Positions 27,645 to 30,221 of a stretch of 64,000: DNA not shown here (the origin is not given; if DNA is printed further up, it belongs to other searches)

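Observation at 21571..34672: Orphan glycyl-radical-enzyme operon joined to a TRAP importer and a C4 acid-sugar kinase/PdxA-type dehydrogenase module (main candidate for a new pathway)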

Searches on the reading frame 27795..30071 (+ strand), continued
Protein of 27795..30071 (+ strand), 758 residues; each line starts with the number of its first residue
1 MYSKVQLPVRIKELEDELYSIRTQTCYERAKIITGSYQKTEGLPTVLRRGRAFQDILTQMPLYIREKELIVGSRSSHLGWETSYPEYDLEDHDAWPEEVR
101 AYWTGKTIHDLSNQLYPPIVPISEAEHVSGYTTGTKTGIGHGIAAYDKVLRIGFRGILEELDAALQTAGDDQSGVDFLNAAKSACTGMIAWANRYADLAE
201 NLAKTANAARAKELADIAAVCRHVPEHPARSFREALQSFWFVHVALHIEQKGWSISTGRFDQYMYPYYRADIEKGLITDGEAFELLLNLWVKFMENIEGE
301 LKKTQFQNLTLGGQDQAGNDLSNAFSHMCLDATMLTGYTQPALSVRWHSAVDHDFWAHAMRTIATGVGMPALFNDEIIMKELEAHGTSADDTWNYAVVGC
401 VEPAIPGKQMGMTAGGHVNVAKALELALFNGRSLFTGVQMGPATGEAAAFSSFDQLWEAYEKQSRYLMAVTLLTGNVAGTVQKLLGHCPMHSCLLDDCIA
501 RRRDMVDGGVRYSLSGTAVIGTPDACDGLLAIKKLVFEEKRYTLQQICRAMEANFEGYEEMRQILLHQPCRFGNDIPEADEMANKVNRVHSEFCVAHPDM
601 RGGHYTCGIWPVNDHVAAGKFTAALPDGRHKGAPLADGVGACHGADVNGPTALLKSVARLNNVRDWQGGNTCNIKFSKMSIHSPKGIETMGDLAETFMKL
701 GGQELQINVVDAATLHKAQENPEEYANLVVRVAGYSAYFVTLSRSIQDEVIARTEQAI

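Call 40: search_protein_families(library=pfam, proteins=[L007:5752-6663:+, L007:6612-8030:-, L007:8224-9117:-, L007:9208-9798:-, L007:12258-13070:-, L007:13263-13877:-, L007:14120-15463:-, L010:141-1115:+, L010:1112-1525:+, L010:1532-2362:+], max_evalue=0.001)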
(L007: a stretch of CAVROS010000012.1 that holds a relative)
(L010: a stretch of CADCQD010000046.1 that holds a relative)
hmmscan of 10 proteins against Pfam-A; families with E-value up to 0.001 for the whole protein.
L007:5752-6663:+ (303 aa): 4 families
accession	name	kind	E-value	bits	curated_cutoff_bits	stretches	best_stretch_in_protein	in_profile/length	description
PF00561.26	Abhydrolase_1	-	6.3e-23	82.1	25.8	1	30-283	3-244/245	alpha/beta hydrolase fold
PF12146.15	Hydrolase_4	-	5.3e-12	46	27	1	43-136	20-116/239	Serine aminopeptidase, S33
PF12697.13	Abhydrolase_6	-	3.9e-10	41.2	26.3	1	37-284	8-211/217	Alpha/beta hydrolase family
PF02129.25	Peptidase_S15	-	5.7e-08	33.2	23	1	96-139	95-139/262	X-Pro dipeptidyl-peptidase (S15 family)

L007:6612-8030:- (472 aa): 0 families

L007:8224-9117:- (297 aa): 0 families

L007:9208-9798:- (196 aa): 0 families

L007:12258-13070:- (270 aa): 1 family
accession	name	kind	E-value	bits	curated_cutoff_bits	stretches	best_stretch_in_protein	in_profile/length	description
PF22285.2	DUF6962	-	0.00021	21.8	27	1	42-256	10-195/198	Family of unknown function (DUF6962)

L007:13263-13877:- (204 aa): 0 families

L007:14120-15463:- (447 aa): 0 families

L010:141-1115:+ (324 aa): 3 families
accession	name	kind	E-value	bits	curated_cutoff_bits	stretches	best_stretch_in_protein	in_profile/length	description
PF01817.26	CM_2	-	5.7e-22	78.2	27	1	18-94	1-79/80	Chorismate mutase type II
PF00800.23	PDT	-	8.5e-15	55.5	25.2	1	125-202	1-79/181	Prephenate dehydratase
PF01842.31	ACT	-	3.2e-06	27.3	27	1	250-293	7-51/66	ACT domain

L010:1112-1525:+ (137 aa): 1 family
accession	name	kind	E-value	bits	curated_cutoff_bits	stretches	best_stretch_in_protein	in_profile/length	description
PF08501.16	Shikimate_dh_N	-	7.5e-11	42.6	27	1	7-81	1-83/83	Shikimate dehydrogenase substrate binding domain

L010:1532-2362:+ (276 aa): 6 families
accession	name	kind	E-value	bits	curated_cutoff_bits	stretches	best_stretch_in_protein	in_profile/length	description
PF01202.28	SKI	-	5.5e-40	137.5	22.1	1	121-258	1-146/159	Shikimate kinase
PF13238.12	AAA_18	-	7.7e-06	26.8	29.4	1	115-145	1-29/128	AAA domain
PF13671.12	AAA_33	-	1.1e-05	26.2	27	1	115-152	2-39/143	AAA domain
PF07728.20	AAA_5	-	0.00027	21.4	22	0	114-134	1-21/139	AAA domain (dynein-related subfamily)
PF13401.12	AAA_22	-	0.00039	21.2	27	1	113-175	6-67/130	AAA domain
PF13521.12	AAA_28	-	0.00096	19.8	27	0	115-142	2-29/164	AAA domain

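Call 57: find_encoding_contigs(protein=P0019, flank=10000, max_places=1)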
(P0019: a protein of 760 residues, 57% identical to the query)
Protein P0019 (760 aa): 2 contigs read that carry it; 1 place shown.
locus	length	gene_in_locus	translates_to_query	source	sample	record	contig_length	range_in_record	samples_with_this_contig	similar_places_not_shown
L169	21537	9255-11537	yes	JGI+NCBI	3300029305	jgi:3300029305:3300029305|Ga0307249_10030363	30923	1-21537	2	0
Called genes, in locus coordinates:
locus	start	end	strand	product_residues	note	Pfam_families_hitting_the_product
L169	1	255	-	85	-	?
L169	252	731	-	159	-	PF16152:DUF4860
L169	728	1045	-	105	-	-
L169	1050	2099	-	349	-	PF00482:T2SSF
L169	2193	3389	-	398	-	PF01841:Transglut_core, PF04473:DUF553 (weak)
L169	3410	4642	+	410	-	PF00486:Trans_reg_C (weak), PF03704:BTAD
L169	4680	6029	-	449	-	PF08448:PAS_4, PF00990:GGDEF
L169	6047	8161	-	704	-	PF01590:GAF (weak), PF00990:GGDEF, PF00563:EAL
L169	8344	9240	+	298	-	PF13353:Fer4_12, PF13237:Fer4_10 (weak), PF12838:Fer4_7, PF13187:Fer4_9, PF14697:Fer4_21, PF00037:Fer4, PF04055:Radical_SAM, PF12837:Fer4_6, +4 more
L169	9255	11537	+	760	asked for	PF02901:PFL-like, PF01228:Gly_radical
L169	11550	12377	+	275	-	PF04055:Radical_SAM, PF13186:SPASM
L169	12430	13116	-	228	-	PF04298:Zn_peptidase_2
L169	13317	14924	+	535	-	-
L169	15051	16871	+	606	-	PF00005:ABC_tran, PF13304:AAA_21 (faint)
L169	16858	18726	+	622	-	PF02463:SMC_N (faint), PF00005:ABC_tran, PF13304:AAA_21 (faint)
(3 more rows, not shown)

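Call 58: find_encoding_contigs(protein=P0026, flank=10000, max_places=1)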
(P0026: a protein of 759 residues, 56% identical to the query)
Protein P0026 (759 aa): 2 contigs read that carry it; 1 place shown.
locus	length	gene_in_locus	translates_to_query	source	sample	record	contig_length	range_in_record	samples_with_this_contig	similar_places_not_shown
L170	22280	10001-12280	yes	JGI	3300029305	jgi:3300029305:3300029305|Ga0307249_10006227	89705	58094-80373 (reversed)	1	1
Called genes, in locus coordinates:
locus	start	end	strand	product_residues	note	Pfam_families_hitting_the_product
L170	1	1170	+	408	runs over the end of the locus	-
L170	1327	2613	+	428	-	-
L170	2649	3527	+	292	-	PF00005:ABC_tran, PF13304:AAA_21 (weak)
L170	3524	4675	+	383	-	PF12698:ABC2_membrane_3 (weak)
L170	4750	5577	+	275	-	PF01784:DUF34_NIF3 (faint)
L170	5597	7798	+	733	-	PF01301:Glyco_hydro_35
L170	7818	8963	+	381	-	PF00465:Fe-ADH, PF13685:Fe-ADH_2, PF25137:ADH_Fe_C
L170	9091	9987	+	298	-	PF13353:Fer4_12 (weak), PF04055:Radical_SAM, PF12797:Fer4_2 (faint), PF12800:Fer4_4 (faint), PF00037:Fer4 (weak), PF13237:Fer4_10 (weak), PF12838:Fer4_7, PF13187:Fer4_9 (weak), +2 more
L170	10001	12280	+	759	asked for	PF02901:PFL-like, PF01228:Gly_radical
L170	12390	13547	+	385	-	PF00144:Beta-lactamase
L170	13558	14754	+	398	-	PF00144:Beta-lactamase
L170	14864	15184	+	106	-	PF03551:PadR, PF13601:HTH_34 (weak)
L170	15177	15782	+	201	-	PF22564:HAAS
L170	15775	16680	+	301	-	PF13349:DUF4097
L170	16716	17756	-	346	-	PF01168:Ala_racemase_N, PF00842:Ala_racemase_C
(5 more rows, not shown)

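Call 59: find_encoding_contigs(protein=P0023, flank=10000, max_places=1)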
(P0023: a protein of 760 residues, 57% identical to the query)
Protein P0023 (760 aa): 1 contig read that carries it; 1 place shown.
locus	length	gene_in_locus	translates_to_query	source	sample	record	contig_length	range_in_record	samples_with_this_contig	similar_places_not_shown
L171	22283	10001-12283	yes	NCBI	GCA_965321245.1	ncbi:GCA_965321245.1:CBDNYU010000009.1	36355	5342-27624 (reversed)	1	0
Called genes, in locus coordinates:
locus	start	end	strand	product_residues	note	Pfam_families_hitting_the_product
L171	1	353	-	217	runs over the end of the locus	PF01467:CTP_transf_like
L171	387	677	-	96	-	PF01985:CRS1_YhbY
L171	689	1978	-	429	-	PF01018:GTP1_OBG, PF00025:Arf (faint), PF01926:MMR_HSR1, PF02421:FeoB_N, PF09269:DUF1967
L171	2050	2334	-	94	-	PF01016:Ribosomal_L27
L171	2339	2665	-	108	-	PF04327:Peptidase_Prp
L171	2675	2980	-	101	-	PF00829:Ribosomal_L21p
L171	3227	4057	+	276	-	PF13483:Lactamase_B_3, PF12706:Lactamase_B_2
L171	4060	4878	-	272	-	PF00753:Lactamase_B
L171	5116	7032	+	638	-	PF19864:Radical_SAM_N2, PF04055:Radical_SAM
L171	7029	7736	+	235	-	PF10105:DUF2344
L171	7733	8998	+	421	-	PF10150:RNase_E_G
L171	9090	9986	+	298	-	PF13353:Fer4_12, PF04055:Radical_SAM, PF12797:Fer4_2 (faint), PF14697:Fer4_21 (faint), PF13237:Fer4_10 (faint), PF13484:Fer4_16 (faint), PF12838:Fer4_7 (weak), PF13187:Fer4_9 (weak), +4 more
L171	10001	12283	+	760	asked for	PF02901:PFL-like, PF01228:Gly_radical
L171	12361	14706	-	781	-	PF02837:Glyco_hydro_2_N, PF22666:Glyco_hydro_2_N2, PF00703:Glyco_hydro_2, PF02836:Glyco_hydro_2_C, PF16355:DUF4982, PF22820:TcaA_3rd_4th (weak)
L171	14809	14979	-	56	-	-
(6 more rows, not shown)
